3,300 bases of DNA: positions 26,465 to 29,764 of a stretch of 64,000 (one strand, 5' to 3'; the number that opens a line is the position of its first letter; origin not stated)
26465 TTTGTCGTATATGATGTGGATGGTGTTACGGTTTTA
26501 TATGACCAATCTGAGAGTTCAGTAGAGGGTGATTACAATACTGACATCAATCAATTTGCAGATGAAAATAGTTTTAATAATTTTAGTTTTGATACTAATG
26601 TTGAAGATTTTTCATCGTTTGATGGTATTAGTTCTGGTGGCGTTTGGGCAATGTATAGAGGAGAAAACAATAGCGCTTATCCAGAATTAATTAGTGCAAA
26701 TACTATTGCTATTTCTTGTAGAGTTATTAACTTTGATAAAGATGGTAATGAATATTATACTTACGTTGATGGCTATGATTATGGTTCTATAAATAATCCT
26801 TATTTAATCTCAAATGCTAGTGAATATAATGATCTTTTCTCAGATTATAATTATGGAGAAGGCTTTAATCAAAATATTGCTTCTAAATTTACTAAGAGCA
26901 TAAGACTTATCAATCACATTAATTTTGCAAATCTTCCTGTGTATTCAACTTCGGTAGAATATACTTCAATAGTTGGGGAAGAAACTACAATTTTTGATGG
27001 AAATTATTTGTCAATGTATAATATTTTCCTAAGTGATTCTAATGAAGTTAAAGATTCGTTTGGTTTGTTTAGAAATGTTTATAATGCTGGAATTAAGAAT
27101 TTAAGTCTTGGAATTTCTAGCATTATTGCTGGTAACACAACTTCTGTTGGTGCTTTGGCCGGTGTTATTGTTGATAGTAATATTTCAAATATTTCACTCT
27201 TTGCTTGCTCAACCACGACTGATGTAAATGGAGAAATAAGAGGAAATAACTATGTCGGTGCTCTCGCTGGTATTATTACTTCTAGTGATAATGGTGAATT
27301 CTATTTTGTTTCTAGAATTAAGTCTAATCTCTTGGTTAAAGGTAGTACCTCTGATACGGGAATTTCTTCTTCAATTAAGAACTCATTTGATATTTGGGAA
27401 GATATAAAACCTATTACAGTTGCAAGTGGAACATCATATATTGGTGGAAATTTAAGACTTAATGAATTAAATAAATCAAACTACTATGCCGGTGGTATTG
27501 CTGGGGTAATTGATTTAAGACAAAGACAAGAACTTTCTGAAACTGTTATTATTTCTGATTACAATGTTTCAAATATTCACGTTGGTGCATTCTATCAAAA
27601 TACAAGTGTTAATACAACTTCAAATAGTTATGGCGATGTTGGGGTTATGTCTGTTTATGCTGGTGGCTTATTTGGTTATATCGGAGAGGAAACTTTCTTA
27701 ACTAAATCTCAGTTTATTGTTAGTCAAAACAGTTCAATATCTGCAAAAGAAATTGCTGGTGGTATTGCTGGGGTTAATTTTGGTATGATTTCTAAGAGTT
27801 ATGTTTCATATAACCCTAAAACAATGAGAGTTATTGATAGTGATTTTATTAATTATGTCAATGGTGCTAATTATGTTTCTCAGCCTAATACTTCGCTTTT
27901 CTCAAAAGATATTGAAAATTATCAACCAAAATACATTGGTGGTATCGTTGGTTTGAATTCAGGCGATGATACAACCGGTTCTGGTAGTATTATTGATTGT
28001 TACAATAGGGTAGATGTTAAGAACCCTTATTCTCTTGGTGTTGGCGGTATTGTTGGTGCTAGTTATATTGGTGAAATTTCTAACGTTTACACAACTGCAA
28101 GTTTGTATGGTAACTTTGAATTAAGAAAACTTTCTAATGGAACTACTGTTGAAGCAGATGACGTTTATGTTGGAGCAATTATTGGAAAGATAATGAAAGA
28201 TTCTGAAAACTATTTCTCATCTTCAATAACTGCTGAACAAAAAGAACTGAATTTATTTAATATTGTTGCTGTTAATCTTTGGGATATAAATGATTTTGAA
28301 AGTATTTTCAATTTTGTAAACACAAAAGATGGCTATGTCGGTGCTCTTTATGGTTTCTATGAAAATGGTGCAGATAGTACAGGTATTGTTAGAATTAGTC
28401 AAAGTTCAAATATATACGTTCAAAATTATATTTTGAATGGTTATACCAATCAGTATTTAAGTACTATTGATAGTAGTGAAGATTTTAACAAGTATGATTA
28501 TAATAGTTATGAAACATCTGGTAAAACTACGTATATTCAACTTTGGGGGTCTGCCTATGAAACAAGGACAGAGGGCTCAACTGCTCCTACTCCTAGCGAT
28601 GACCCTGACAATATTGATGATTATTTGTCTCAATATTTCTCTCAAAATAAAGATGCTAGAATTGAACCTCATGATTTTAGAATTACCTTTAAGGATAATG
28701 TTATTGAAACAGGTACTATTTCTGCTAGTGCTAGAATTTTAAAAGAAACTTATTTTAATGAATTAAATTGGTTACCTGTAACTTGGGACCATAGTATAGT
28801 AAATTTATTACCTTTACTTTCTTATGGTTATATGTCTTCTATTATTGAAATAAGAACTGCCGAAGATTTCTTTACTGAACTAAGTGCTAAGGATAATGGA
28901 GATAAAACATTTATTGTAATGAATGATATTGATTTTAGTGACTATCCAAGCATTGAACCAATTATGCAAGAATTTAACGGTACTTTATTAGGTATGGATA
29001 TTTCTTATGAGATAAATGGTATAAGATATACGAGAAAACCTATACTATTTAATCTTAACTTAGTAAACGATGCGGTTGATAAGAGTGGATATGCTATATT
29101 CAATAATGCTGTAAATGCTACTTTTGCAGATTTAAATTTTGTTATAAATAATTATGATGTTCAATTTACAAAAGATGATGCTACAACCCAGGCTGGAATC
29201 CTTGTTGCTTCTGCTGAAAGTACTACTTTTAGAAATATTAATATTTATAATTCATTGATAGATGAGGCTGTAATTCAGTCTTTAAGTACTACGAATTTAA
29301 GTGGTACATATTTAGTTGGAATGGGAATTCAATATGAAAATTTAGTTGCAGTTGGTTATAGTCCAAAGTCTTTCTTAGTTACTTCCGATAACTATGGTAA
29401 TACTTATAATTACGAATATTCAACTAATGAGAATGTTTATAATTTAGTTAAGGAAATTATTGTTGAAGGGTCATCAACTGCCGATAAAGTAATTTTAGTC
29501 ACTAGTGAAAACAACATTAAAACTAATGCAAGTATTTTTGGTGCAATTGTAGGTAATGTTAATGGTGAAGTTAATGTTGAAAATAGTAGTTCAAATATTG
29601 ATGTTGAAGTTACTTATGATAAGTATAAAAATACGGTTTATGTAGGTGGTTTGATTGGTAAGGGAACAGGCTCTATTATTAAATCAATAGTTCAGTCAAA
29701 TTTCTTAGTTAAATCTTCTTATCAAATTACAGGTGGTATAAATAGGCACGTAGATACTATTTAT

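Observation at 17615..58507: Tandem pair of giant lipoprotein genes (7,967 aa and 5,644 aa) fills 64% of the window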

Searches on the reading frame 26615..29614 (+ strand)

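Call 6: search_protein_families(library=pfam, proteins=[window:26615-29614:+], max_evalue=0.01)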
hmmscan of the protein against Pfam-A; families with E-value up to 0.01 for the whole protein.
window:26615-29614:+ (1000 aa): 1 family
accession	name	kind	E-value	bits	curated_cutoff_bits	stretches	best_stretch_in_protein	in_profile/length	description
PF07581.17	Glug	-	0.0013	19.5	20.5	0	440-468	4-27/28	The GLUG motif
